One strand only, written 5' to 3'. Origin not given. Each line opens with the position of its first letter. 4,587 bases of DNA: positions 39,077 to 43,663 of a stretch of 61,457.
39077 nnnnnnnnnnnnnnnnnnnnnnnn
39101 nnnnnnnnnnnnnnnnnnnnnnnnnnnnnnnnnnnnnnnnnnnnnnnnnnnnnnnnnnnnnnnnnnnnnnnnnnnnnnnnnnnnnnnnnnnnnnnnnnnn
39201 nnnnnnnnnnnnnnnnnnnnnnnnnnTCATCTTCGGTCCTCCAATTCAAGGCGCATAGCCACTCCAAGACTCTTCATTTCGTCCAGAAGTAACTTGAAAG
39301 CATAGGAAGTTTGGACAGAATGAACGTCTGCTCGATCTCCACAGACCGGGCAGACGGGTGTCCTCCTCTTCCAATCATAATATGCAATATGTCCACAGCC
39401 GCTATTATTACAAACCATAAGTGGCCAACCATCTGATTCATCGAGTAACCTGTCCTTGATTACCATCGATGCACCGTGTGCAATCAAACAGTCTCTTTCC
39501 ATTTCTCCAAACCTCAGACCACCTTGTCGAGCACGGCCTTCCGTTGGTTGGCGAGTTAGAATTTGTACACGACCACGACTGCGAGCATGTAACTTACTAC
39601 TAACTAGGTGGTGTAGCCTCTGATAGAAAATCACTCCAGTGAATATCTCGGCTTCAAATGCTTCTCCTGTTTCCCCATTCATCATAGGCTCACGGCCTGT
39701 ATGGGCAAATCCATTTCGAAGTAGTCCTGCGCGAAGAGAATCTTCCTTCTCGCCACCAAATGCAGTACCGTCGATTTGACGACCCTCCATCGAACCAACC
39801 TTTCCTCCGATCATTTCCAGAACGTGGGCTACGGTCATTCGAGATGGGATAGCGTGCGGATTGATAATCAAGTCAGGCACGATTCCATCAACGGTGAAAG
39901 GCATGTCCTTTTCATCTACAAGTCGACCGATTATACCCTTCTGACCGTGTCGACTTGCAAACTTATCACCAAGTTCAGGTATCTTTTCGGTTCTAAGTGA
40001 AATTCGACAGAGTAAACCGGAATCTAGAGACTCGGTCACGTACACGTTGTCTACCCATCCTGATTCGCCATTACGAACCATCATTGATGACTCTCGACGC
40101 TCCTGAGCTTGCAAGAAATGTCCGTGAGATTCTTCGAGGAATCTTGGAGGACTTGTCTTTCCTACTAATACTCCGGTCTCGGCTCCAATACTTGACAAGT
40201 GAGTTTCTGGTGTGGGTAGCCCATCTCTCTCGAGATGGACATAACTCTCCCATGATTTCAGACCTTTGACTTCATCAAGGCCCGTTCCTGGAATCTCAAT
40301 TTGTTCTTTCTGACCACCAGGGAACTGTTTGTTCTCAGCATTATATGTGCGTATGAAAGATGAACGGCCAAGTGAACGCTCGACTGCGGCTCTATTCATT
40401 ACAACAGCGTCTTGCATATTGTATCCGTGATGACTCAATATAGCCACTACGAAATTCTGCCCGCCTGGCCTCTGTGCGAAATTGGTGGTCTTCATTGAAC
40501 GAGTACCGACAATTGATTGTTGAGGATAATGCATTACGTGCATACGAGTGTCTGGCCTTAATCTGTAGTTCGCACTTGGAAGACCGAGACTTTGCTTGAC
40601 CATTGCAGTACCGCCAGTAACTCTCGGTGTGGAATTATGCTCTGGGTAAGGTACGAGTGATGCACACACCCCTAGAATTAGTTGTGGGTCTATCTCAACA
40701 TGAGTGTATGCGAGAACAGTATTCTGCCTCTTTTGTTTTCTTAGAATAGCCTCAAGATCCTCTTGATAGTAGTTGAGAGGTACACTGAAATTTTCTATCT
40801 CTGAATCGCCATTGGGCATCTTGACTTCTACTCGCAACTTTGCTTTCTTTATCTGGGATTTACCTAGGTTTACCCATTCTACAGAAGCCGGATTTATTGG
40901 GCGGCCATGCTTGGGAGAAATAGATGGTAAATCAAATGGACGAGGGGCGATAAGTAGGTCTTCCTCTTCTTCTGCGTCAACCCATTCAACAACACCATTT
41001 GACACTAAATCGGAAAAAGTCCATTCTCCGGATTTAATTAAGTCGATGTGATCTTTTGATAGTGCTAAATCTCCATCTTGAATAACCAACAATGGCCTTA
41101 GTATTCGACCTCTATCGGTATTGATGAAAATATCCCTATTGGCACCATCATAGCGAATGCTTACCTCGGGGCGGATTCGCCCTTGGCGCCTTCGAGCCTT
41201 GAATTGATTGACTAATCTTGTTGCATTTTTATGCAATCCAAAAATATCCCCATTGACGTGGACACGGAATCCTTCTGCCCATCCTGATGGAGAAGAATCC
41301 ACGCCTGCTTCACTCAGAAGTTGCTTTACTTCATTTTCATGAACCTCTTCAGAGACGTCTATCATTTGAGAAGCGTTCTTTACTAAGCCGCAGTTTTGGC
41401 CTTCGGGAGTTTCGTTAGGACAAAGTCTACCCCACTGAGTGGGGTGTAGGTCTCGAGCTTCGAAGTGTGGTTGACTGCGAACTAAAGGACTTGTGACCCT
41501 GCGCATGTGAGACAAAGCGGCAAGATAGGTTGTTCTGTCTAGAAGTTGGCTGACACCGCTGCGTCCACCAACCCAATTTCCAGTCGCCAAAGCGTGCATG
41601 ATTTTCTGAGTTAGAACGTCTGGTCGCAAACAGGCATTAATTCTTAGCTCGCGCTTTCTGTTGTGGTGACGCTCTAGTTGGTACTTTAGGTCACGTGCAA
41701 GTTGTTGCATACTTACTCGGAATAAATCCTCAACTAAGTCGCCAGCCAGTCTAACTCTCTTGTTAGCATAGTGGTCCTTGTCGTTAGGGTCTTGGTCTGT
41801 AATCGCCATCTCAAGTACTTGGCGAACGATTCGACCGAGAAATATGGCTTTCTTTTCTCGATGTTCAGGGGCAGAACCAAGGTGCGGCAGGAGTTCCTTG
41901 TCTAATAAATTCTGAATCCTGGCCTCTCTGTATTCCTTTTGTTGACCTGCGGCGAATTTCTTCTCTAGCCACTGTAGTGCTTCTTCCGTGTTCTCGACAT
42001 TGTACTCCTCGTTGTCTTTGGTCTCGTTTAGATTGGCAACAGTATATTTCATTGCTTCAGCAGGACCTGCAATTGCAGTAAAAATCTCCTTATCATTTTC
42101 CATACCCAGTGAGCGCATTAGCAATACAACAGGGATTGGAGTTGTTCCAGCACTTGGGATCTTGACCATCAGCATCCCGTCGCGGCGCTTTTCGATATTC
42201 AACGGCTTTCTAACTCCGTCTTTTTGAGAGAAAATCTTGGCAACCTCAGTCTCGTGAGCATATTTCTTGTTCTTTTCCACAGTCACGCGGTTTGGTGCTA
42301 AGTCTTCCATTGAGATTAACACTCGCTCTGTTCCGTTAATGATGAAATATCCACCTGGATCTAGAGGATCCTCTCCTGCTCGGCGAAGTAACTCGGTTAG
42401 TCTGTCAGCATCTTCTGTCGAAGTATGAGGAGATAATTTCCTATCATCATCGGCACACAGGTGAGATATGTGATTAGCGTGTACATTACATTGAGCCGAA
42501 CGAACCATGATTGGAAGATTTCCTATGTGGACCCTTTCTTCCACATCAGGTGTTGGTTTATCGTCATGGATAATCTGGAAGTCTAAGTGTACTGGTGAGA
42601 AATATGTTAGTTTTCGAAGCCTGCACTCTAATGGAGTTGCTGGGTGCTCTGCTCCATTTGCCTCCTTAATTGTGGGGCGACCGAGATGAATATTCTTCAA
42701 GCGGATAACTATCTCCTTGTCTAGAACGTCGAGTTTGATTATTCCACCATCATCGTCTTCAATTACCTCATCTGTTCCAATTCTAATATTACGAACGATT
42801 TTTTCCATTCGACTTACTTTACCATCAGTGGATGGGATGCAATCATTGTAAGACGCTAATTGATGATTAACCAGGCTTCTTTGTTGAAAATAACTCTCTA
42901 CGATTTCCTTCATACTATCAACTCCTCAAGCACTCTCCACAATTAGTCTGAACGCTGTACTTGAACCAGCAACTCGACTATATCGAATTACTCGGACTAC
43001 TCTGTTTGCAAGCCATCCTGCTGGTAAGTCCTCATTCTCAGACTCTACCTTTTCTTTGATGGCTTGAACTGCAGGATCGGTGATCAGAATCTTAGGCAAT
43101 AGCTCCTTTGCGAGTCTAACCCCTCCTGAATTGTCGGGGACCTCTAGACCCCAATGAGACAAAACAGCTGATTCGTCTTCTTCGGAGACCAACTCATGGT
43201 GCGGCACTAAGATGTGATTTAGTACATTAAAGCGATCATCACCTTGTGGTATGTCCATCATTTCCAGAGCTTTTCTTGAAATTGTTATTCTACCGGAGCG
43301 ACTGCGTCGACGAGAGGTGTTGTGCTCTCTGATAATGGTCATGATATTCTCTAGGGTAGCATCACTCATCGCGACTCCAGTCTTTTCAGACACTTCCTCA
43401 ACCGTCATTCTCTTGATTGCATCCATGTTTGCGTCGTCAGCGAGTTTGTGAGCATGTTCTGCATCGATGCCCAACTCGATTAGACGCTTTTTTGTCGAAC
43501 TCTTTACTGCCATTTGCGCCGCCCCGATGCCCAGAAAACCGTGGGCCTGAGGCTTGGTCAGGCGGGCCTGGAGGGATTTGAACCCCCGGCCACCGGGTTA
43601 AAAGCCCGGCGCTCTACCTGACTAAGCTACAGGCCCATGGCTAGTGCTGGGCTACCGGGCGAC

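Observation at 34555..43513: Paralogous helix-hairpin-helix-like module fused to the N-termini of both RpoA'' and RpoH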

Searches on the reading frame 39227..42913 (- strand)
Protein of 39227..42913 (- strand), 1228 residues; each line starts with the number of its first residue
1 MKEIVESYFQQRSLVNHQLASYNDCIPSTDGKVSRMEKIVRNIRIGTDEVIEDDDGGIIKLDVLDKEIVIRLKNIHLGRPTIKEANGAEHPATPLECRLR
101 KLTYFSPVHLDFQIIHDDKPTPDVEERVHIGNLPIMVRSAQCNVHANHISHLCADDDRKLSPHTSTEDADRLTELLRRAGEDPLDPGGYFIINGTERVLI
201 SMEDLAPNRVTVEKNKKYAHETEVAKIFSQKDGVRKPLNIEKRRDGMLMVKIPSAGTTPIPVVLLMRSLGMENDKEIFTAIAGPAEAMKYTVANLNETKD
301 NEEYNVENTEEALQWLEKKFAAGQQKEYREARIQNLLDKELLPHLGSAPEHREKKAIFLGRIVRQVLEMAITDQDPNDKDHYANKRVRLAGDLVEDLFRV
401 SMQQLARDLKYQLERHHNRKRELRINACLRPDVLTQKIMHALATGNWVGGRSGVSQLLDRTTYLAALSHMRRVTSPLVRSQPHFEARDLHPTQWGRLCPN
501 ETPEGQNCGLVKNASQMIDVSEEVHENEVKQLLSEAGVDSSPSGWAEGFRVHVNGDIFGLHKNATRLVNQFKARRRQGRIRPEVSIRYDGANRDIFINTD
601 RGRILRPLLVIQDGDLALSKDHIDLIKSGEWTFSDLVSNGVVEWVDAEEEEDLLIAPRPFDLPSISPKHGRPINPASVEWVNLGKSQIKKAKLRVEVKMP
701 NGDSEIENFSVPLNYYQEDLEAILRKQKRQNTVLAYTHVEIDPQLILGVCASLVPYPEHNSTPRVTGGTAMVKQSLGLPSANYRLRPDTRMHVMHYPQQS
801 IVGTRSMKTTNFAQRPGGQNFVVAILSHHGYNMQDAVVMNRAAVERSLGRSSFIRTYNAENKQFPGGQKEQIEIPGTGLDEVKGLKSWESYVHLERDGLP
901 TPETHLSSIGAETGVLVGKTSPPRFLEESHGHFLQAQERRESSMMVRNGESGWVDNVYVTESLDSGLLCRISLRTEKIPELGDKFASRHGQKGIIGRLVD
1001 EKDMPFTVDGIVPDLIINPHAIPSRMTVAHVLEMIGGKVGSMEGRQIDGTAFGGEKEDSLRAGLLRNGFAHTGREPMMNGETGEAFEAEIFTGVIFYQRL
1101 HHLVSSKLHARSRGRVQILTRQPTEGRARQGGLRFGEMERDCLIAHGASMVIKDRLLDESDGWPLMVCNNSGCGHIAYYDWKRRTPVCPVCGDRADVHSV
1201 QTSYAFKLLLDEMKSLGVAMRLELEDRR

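Call 4: search_protein_families(library=pfam, proteins=[window:39227-42913:-], max_evalue=1)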
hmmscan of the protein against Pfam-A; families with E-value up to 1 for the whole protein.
window:39227-42913:- (1228 aa): 8 families
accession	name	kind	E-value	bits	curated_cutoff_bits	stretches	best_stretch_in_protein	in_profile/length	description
PF00562.33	RNA_pol_Rpb2_6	-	3.1e-115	385.7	23.4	1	750-1129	1-373/373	RNA polymerase Rpb2, domain 6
PF04563.20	RNA_pol_Rpb2_1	-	1.4e-37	129.7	28.2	2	14-153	2-128/203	RNA polymerase beta subunit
PF04560.25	RNA_pol_Rpb2_7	-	1.6e-26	92.9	32.1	1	1131-1224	1-86/87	RNA polymerase Rpb2, domain 7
PF04565.21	RNA_pol_Rpb2_3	-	2.3e-25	89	21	1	456-520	1-68/68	RNA polymerase Rpb2, domain 3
PF04561.19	RNA_pol_Rpb2_2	-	2.7e-22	79.8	21.7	1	208-388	3-190/190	RNA polymerase Rpb2, domain 2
PF04566.18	RNA_pol_Rpb2_4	-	7.6e-21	74.4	28.7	1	551-612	1-62/62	RNA polymerase Rpb2, domain 4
PF04567.22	RNA_pol_Rpb2_5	-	6e-12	46.7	21.1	1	633-743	1-66/66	RNA polymerase Rpb2, domain 5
PF13094.11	CENP-Q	-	0.12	12.9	28.5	1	286-377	39-121/162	CENP-Q, a CENPA-CAD centromere complex subunit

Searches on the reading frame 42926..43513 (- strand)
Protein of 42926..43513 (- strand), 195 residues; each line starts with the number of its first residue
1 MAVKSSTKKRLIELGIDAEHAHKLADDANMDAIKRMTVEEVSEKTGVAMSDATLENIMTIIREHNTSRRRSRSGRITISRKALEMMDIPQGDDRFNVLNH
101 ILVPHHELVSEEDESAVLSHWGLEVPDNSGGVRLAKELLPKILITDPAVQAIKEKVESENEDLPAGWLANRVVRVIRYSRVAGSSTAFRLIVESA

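Call 4: search_protein_families(library=pfam, proteins=[window:42926-43513:-], max_evalue=1)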
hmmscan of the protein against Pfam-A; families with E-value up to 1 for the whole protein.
window:42926-43513:- (195 aa): 2 families
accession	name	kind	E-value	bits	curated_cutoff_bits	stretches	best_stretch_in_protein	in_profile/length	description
PF01191.24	RNA_pol_Rpb5_C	-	3.7e-13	49.5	23.5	1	95-191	1-73/73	RNA polymerase Rpb5, C-terminal domain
PF25137.1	ADH_Fe_C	-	0.1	12.7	27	1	6-45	146-185/194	Fe-containing alcohol dehydrogenase family, C-terminal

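Call 5: find_homologous_proteins(query=window:42926-43513:-)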
Query window:42926-43513:- (195 aa): 990 proteins with E <= 0.001 among 1223 candidates; the best 120 are listed.
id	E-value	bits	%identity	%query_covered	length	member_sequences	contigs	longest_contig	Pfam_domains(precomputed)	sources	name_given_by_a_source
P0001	9.7e-115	398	96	100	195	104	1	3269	PF01191.25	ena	-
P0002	3.2e-113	394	96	100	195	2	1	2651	PF01191.25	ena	-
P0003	4.2e-112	390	96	100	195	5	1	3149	PF01191.25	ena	-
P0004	4.3e-112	390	95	100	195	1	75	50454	PF01191.25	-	-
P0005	1.2e-111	388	95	100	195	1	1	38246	PF01191.25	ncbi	-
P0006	3.1e-111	387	95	100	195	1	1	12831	PF01191.25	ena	-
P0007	4.1e-111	387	95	100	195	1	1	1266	PF01191.25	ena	-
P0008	4.1e-110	383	92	100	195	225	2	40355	PF01191.25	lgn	-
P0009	9.5e-105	366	90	100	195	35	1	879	PF01191.25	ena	-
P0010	1.6e-101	355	85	100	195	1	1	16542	PF01191.25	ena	-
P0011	2.8e-101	355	85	100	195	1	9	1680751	PF01191.25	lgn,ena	-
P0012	3.2e-101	355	85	100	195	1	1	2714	PF01191.25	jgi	-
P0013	3.2e-101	354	85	100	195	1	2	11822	PF01191.25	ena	-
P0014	6.2e-101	354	85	100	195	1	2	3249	PF01191.25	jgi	jgi:DNA-directed RNA polymerase subunit H (RpoH/RPB5)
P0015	6.3e-101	354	85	100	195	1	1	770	PF01191.25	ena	-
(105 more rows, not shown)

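Call 68: search_protein_families(library=ncbifam, proteins=[window:42926-43513:-], max_evalue=0.1)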
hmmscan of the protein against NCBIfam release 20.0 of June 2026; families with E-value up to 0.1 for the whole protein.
window:42926-43513:- (195 aa): 2 families
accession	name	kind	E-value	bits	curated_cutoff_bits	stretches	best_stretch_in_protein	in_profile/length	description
NF007129.0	PRK09570.1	equivalog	7.6e-14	51.3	83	1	94-193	4-79/80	DNA-directed RNA polymerase subunit H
NF009052.0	PRK12386.1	equivalog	0.0082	15.2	256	0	141-176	216-250/255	succinate dehydrogenase/fumarate reductase iron-sulfur subunit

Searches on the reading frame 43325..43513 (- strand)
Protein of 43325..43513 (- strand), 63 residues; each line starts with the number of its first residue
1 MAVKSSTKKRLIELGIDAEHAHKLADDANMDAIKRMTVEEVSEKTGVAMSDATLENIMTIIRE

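Call 12: search_protein_representatives(protein=window:43325-43513:-)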
Query: 63 residues. Proteins with E-value up to 0.001 (for the whole library): 56; up to 1e-10: 15; up to 1e-30: 0. The best 56 are listed.
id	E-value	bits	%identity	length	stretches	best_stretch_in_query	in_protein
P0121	1.6e-20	87.5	78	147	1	1-63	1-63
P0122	2.1e-18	80.9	70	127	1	1-63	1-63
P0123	8.7e-18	79.0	71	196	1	1-63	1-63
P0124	2.2e-17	77.8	67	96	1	1-63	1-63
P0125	2.3e-17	77.7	72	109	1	4-63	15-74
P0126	4.0e-17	76.9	67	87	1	1-63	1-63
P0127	1.3e-16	75.4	87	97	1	1-46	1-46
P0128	6.3e-16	73.2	65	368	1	1-63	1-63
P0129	1.6e-15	72.0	65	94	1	1-63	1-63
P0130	1.7e-14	68.8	73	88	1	1-48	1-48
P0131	1.9e-14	68.6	44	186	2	1-61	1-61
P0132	1.2e-13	66.2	63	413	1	1-63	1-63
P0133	1.4e-12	62.8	80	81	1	1-41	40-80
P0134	4.3e-11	58.2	65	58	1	1-57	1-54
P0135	5.6e-11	57.8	57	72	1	1-63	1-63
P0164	5.5e-05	39.3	50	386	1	2-49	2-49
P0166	6.1e-05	39.1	52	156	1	1-46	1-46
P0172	4.1e-04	36.5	51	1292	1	1-47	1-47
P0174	6.6e-04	35.9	53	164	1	1-43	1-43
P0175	7.5e-04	35.7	40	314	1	4-61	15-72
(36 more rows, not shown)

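Call 18: search_protein_families(library=pfam, proteins=[P0172, P0128, P0132, P0164, P0175, P0174, P0166, P0131], max_evalue=0.1)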
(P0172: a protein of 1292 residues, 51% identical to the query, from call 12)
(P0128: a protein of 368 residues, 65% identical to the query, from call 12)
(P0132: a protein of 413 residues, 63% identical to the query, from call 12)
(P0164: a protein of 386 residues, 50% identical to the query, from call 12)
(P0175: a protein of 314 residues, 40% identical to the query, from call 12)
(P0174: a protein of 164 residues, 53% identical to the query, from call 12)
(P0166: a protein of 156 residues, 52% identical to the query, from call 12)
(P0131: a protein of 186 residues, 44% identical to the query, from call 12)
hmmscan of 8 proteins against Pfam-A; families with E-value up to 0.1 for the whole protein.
P0172 (1292 aa): 0 families

P0128 (368 aa): 1 family
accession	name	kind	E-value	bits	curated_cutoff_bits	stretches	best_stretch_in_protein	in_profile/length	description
PF00130.28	C1_1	-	0.01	16.1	26.5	1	269-303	5-35/53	Phorbol esters/diacylglycerol binding domain (C1 domain)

P0132 (413 aa): 1 family
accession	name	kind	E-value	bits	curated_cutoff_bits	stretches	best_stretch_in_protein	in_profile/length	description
PF12773.13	DZR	-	0.005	17.4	27.3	1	390-410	25-45/45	Double zinc ribbon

P0164 (386 aa): 0 families

P0175 (314 aa): 5 families
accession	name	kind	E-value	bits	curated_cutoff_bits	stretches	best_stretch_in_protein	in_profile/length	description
PF20667.3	Sec10_N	-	0.00071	20.1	27.4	1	152-229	6-84/118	Exocyst complex component Sec10, N-terminal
PF22638.1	FlgK_D1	-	0.0037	17.3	28.6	1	161-219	36-94/233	Flagellar hook-associated protein FlgK helical domain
PF06810.17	Phage_scaffold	-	0.0089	16.4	35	1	172-283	3-112/170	Phage capsid assembly scaffolding protein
PF20529.3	DUF6744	-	0.014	14.7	27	1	172-217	267-312/314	Family of unknown function (DUF6744)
PF14491.11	DUF4435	-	0.054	13.7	27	0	177-253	111-189/238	Protein of unknown function (DUF4435)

P0174 (164 aa): 0 families

P0166 (156 aa): 2 families
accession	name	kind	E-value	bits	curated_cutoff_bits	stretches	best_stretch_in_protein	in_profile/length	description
PF11372.14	DUF3173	-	0.0031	17.8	25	0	6-23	3-20/58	Domain of unknown function (DUF3173)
PF17514.7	DUF5442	-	0.031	14.9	27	1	40-96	11-71/107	Family of unknown function (DUF5442)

P0131 (186 aa): 0 families

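Call 19: search_protein_families(library=phrogs, proteins=[P0172, P0128, P0132, P0164, P0175, P0174, P0166, P0131], max_evalue=0.01)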
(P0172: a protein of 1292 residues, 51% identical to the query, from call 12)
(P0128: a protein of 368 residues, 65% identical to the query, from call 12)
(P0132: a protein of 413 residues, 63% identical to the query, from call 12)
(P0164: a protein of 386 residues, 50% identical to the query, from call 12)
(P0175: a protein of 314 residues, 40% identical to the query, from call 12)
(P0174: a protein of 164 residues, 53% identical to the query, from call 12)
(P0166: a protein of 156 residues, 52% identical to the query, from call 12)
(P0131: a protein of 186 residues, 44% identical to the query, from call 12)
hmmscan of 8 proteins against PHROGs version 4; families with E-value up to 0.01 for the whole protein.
P0172 (1292 aa): 0 families

P0128 (368 aa): 0 families

P0132 (413 aa): 1 family
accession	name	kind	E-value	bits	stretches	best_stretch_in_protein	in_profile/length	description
phrog_7921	-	unknown function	0.0089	17.3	0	277-305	38-66/70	-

P0164 (386 aa): 0 families

P0175 (314 aa): 3 families
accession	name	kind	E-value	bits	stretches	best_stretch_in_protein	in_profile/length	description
phrog_10000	-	unknown function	3.2e-05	25.3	1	116-216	13-113/128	-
phrog_10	-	head and packaging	0.0022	18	1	80-286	156-344/752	major head protein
phrog_77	-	DNA, RNA and nucleotide metabolism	0.0041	16.6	1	135-268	706-793/967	SbcC-like subunit of palindrome specific endonuclease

P0174 (164 aa): 0 families

P0166 (156 aa): 0 families

P0131 (186 aa): 0 families

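Call 20: find_related_loci(query=P0172, collection=viral_contigs, flank=10000)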
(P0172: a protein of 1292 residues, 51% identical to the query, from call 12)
Query P0172 (1292 aa) in viral_contigs; peptide patterns used: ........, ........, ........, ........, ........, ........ (x = any residue, [..] = any of these).
No stretch of DNA in the collection matches any of the patterns.

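Call 40: find_encoding_contigs(protein=P0172, flank=10000, max_places=4)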
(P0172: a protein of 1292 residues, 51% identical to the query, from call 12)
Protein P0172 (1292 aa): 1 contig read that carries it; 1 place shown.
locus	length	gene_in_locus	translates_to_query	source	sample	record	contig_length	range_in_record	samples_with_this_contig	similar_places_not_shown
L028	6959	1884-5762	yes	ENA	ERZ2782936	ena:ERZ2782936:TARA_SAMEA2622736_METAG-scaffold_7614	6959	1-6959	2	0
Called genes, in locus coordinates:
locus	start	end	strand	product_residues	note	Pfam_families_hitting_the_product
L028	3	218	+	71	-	?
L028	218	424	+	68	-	-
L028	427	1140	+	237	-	-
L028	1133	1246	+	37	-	-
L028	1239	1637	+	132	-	-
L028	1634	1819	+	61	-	-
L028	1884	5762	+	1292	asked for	-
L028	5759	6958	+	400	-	?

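Call 41: find_encoding_contigs(protein=P0132, flank=10000, max_places=4)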
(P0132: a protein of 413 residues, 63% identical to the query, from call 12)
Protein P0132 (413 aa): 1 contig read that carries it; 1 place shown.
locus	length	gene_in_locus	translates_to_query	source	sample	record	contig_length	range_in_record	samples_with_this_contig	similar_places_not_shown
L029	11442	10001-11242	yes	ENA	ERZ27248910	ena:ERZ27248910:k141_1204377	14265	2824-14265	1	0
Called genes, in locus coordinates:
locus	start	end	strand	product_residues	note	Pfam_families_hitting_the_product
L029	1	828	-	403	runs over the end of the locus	PF00899:ThiF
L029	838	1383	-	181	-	-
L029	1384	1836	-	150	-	-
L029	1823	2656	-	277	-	-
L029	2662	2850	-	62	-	-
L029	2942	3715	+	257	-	-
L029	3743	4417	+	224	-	-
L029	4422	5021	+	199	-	-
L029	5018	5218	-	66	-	-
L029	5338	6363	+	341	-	-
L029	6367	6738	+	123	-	-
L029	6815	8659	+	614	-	-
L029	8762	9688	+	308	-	-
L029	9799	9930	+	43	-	-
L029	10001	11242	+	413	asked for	-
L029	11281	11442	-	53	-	?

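Call 42: search_protein_families(library=phrogs, proteins=[L029:838-1383:-, L029:1823-2656:-, L029:2942-3715:+, L029:3743-4417:+, L029:4422-5021:+, L029:5338-6363:+, L029:6815-8659:+, L029:8762-9688:+, L028:427-1140:+, L028:5759-6958:+], max_evalue=0.01)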
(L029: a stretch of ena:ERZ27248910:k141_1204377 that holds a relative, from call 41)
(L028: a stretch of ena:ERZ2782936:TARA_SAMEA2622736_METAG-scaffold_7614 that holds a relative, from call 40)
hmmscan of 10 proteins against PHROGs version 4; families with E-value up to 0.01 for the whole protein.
L029:838-1383:- (181 aa): 0 families

L029:1823-2656:- (277 aa): 0 families

L029:2942-3715:+ (257 aa): 0 families

L029:3743-4417:+ (224 aa): 1 family
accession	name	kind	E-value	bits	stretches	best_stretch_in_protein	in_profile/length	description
phrog_8208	-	unknown function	0.0081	17.7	0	107-167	3-60/77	-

L029:4422-5021:+ (199 aa): 0 families

L029:5338-6363:+ (341 aa): 0 families

L029:6815-8659:+ (614 aa): 1 family
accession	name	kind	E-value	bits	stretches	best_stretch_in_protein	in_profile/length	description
phrog_1002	-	tail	0.0095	17.1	0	351-421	5-79/81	tail fiber chaperone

L029:8762-9688:+ (308 aa): 0 families

L028:427-1140:+ (237 aa): 0 families

L028:5759-6958:+ (400 aa): 1 family
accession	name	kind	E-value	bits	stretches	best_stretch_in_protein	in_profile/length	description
phrog_17568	-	DNA, RNA and nucleotide metabolism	2.3e-12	48.2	1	98-200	57-151/166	thymidylate synthase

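Call 43: search_protein_families(library=pfam, proteins=[L029:838-1383:-, L029:1823-2656:-, L029:2942-3715:+, L029:3743-4417:+, L029:4422-5021:+, L029:5338-6363:+, L029:6815-8659:+, L029:8762-9688:+, L028:427-1140:+, L028:5759-6958:+], max_evalue=0.01)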
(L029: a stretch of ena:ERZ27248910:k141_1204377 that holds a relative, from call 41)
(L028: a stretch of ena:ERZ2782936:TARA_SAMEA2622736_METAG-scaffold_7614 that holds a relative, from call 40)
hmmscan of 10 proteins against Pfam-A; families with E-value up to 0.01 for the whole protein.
L029:838-1383:- (181 aa): 0 families

L029:1823-2656:- (277 aa): 0 families

L029:2942-3715:+ (257 aa): 0 families

L029:3743-4417:+ (224 aa): 1 family
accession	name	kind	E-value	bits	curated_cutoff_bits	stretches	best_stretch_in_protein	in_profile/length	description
PF15313.11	HEXIM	-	0.006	17.2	29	1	9-50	89-131/142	Hexamethylene bis-acetamide-inducible protein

L029:4422-5021:+ (199 aa): 0 families

L029:5338-6363:+ (341 aa): 0 families

L029:6815-8659:+ (614 aa): 2 families
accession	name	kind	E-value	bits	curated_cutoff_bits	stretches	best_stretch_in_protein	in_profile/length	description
PF11919.13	PSME4_C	-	0.004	17.4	22.5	1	270-318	24-71/88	Proteasome activator complex subunit 4-like, C-terminal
PF00170.26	bZIP_1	-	0.0068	16.9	27.6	0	339-379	23-63/64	bZIP transcription factor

L029:8762-9688:+ (308 aa): 1 family
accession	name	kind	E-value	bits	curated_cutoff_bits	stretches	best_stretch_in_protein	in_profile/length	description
PF07498.18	Rho_N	-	0.00031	21.1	24.9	0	255-282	9-36/43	Rho termination factor, N-terminal domain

L028:427-1140:+ (237 aa): 0 families

L028:5759-6958:+ (400 aa): 0 families

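Call 44: search_dna_similar(query=P0172, collection=phages, mode=protein, max_evalue=0.001, max_rows=10)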
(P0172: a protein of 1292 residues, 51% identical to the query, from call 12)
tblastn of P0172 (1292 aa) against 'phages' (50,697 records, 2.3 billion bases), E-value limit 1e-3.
No match.

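Call 57: find_encoding_contigs(protein=P0128, flank=10000, max_places=3)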
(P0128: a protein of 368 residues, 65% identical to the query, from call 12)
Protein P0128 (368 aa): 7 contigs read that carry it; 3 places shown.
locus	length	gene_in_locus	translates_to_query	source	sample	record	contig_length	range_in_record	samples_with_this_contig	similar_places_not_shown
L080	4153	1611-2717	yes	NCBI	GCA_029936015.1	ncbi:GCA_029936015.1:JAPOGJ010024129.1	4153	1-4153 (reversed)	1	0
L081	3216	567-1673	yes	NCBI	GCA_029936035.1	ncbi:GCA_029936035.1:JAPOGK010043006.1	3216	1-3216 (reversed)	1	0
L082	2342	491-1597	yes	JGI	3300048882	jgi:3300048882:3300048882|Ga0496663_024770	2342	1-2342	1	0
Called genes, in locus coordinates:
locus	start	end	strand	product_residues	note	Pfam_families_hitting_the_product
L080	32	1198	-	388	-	PF00589:Phage_integrase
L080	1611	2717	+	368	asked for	-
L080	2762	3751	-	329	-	PF00589:Phage_integrase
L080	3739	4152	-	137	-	?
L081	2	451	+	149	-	?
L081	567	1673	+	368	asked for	-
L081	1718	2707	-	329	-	PF00589:Phage_integrase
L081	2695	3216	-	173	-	?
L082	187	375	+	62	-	-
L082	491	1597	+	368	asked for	-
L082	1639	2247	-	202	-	-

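Call 58: find_encoding_contigs(protein=P0164, flank=10000, max_places=3)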
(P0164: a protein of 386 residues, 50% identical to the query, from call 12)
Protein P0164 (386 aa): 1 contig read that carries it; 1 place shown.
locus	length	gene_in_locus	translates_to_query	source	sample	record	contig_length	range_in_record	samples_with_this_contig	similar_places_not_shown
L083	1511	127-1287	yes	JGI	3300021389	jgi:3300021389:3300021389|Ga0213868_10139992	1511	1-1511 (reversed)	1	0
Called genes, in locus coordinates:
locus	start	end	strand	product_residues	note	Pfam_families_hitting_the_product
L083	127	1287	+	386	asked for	-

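Call 59: find_encoding_contigs(protein=P0175, flank=10000, max_places=3)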
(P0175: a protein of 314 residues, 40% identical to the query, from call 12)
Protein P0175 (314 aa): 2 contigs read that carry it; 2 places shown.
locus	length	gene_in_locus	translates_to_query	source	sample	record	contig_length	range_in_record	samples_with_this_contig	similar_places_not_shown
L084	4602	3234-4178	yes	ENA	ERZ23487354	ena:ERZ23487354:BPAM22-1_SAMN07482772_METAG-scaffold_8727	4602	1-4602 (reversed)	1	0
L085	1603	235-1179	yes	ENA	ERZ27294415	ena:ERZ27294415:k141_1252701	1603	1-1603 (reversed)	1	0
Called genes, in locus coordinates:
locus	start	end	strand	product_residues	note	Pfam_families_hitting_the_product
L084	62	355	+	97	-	-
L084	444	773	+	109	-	-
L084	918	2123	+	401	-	-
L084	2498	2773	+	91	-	-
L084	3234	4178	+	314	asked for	-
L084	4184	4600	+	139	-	?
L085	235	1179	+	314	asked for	-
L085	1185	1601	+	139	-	?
